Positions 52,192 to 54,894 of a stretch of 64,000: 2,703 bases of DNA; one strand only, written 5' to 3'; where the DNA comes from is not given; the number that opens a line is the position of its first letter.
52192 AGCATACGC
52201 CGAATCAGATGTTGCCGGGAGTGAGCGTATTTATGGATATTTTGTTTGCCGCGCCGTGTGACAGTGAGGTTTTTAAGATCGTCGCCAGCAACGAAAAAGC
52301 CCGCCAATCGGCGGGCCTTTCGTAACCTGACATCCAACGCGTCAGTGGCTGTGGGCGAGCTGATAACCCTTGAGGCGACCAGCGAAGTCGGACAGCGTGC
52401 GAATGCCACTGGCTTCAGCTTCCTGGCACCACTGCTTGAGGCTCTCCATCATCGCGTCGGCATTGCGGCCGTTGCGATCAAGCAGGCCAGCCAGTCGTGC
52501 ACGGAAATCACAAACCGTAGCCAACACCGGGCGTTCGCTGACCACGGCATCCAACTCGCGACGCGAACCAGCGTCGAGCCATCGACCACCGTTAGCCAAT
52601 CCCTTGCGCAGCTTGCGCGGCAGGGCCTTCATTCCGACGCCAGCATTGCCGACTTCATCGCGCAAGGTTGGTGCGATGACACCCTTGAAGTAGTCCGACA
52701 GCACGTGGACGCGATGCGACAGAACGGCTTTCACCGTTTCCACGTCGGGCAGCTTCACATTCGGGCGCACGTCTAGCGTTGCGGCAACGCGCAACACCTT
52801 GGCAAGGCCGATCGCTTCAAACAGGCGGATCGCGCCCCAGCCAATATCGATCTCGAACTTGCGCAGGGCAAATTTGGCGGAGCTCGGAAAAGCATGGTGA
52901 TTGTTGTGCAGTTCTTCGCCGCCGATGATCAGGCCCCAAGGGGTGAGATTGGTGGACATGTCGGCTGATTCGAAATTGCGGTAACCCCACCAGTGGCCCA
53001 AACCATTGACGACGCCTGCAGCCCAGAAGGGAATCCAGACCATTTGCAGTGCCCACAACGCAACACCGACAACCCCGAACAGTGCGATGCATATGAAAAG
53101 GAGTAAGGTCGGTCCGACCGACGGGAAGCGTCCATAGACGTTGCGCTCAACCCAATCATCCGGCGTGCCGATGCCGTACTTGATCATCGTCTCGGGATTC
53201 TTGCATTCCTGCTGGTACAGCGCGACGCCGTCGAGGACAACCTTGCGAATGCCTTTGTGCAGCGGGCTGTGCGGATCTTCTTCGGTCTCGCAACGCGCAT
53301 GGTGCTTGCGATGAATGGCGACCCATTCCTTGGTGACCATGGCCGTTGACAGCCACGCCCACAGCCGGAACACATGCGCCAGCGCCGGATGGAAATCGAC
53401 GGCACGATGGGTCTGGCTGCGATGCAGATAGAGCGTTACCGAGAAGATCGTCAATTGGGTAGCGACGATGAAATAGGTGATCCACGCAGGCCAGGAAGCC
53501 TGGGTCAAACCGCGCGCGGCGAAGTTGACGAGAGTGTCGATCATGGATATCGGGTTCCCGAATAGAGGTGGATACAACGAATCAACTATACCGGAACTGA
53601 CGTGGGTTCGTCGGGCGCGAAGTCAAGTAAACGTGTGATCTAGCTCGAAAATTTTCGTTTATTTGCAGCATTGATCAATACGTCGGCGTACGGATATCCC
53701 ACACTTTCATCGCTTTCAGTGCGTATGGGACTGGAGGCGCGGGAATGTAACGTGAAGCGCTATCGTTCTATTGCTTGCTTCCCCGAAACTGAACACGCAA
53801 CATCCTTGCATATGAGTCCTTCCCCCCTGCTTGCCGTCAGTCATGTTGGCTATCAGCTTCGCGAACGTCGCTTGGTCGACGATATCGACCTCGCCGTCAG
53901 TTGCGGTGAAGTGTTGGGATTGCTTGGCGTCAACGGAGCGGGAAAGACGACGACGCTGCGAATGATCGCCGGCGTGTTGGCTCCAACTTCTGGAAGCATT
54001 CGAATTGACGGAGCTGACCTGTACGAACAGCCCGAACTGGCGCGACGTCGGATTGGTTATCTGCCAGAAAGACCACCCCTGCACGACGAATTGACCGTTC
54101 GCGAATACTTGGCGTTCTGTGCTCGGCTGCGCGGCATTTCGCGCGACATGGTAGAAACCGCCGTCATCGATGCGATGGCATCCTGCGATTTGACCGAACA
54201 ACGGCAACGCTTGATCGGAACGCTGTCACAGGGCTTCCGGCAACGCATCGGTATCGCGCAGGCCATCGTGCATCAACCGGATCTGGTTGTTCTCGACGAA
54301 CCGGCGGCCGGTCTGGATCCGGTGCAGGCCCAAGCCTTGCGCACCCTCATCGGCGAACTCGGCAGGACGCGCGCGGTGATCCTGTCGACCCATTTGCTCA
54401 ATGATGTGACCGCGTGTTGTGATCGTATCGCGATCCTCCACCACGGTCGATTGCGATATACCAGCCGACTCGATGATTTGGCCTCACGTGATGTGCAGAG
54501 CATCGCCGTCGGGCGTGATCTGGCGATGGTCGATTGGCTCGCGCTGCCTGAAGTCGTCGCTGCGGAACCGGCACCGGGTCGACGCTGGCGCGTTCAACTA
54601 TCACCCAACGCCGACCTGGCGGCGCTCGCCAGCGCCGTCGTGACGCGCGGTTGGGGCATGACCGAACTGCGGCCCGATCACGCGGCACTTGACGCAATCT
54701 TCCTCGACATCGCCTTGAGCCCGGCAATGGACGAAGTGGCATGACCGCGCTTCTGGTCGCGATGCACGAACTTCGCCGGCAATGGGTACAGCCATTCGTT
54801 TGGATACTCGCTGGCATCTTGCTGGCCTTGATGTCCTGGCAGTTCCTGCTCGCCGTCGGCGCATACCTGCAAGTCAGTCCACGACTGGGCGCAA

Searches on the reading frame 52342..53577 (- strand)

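Call 7: search_protein_families(library=pfam, proteins=[window:52342-53577:-], max_evalue=0.01)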
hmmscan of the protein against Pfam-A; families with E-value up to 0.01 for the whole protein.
window:52342-53577:- (411 aa): 1 family
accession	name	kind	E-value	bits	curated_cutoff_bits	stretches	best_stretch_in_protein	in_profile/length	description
PF00487.30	FA_desaturase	-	3.1e-13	50.5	29.7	1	28-239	2-232/253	Fatty acid desaturase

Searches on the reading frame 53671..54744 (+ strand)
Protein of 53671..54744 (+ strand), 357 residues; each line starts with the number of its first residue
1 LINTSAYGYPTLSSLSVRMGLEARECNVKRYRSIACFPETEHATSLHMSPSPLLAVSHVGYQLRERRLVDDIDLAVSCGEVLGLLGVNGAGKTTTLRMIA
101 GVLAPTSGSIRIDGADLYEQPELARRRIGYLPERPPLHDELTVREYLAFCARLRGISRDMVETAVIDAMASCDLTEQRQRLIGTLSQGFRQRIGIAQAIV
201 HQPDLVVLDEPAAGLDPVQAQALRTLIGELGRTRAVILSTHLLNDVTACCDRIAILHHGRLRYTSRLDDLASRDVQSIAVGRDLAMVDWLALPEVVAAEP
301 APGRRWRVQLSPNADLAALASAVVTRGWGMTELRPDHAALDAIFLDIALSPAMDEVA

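Call 7: search_protein_families(library=pfam, proteins=[window:53671-54744:+], max_evalue=0.01)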
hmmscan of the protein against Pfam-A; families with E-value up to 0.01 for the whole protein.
window:53671-54744:+ (357 aa): 3 families
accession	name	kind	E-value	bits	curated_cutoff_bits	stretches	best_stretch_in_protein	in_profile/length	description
PF00005.33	ABC_tran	-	7.1e-32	111.3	25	1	70-212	2-136/137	ABC transporter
PF13304.12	AAA_21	-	1.8e-08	35.3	27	1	174-241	227-298/304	AAA domain, putative AbiEii toxin, Type IV TA system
PF06414.18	Zeta_toxin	-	0.0064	16.4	22.3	0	86-117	23-54/199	Zeta toxin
